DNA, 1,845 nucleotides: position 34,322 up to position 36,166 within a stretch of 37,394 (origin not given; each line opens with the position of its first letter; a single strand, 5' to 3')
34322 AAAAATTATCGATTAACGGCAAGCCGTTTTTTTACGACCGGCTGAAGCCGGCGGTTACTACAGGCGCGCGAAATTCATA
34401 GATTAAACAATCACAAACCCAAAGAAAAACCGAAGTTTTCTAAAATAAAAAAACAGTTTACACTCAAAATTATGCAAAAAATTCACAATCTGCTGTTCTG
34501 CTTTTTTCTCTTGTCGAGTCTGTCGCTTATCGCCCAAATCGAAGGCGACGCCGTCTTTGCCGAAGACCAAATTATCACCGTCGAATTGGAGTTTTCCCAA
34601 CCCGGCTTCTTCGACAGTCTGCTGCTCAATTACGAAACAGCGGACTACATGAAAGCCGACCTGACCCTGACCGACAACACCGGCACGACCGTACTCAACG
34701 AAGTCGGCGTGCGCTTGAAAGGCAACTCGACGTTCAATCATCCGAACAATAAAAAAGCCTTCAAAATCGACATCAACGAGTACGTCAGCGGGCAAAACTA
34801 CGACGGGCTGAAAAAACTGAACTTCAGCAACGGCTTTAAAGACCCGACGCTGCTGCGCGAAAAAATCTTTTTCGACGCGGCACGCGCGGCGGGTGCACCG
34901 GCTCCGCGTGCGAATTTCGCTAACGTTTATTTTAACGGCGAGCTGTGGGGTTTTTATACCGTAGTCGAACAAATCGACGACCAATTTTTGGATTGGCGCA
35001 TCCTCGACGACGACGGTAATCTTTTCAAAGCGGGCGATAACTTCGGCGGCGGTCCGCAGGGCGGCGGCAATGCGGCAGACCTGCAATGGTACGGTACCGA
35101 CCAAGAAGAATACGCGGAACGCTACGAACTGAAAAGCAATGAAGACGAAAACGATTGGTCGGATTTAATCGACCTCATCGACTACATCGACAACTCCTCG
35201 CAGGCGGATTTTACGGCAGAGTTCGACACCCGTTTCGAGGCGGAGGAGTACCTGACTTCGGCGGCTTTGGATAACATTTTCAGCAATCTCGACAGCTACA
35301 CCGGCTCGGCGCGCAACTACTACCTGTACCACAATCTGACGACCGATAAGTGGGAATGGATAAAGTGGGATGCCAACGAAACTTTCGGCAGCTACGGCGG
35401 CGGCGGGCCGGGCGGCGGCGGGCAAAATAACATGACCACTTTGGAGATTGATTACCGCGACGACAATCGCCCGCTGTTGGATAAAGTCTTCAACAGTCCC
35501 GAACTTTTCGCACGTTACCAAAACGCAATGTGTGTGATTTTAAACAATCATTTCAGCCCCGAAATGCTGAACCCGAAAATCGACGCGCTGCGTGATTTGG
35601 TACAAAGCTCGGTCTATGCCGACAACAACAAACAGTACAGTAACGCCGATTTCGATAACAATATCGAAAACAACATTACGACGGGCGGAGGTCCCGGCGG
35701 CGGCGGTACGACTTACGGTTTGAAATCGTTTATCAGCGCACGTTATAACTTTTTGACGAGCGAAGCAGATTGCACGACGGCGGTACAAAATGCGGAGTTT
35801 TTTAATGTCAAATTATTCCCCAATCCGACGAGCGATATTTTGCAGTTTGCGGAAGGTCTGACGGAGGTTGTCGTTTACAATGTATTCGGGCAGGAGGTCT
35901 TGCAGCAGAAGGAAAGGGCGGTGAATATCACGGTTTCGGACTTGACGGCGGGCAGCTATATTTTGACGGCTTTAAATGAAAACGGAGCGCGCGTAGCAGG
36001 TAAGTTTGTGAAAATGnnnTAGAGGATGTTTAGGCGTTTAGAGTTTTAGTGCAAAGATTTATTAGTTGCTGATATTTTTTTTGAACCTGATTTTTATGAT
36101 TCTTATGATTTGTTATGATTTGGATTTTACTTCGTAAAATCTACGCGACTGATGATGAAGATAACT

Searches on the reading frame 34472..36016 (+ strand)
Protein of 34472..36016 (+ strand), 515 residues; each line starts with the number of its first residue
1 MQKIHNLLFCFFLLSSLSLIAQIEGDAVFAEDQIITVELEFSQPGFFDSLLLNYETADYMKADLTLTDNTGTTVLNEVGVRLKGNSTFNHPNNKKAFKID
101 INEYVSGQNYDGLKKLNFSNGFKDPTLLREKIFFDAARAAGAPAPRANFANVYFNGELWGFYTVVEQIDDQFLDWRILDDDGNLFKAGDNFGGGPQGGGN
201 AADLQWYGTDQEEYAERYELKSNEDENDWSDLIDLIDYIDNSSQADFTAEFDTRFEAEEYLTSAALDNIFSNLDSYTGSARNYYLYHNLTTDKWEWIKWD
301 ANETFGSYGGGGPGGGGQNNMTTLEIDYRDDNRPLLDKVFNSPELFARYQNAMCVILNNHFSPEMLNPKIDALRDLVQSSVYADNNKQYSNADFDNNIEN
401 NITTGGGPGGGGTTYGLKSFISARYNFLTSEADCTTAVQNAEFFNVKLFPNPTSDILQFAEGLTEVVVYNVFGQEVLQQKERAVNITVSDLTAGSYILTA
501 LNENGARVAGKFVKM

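Call 11: search_protein_families(library=pfam, proteins=[window:34472-36016:+], max_evalue=0.001)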
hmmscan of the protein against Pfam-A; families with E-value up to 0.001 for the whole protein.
window:34472-36016:+ (515 aa): 2 families
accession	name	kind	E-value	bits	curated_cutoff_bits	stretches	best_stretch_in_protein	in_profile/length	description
PF08757.17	CotH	-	8.5e-61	206.7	23.8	1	80-398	1-308/322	CotH kinase protein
PF18962.6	Por_Secre_tail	-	1.7e-09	38.3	27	1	448-511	1-72/75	Secretion system C-terminal sorting domain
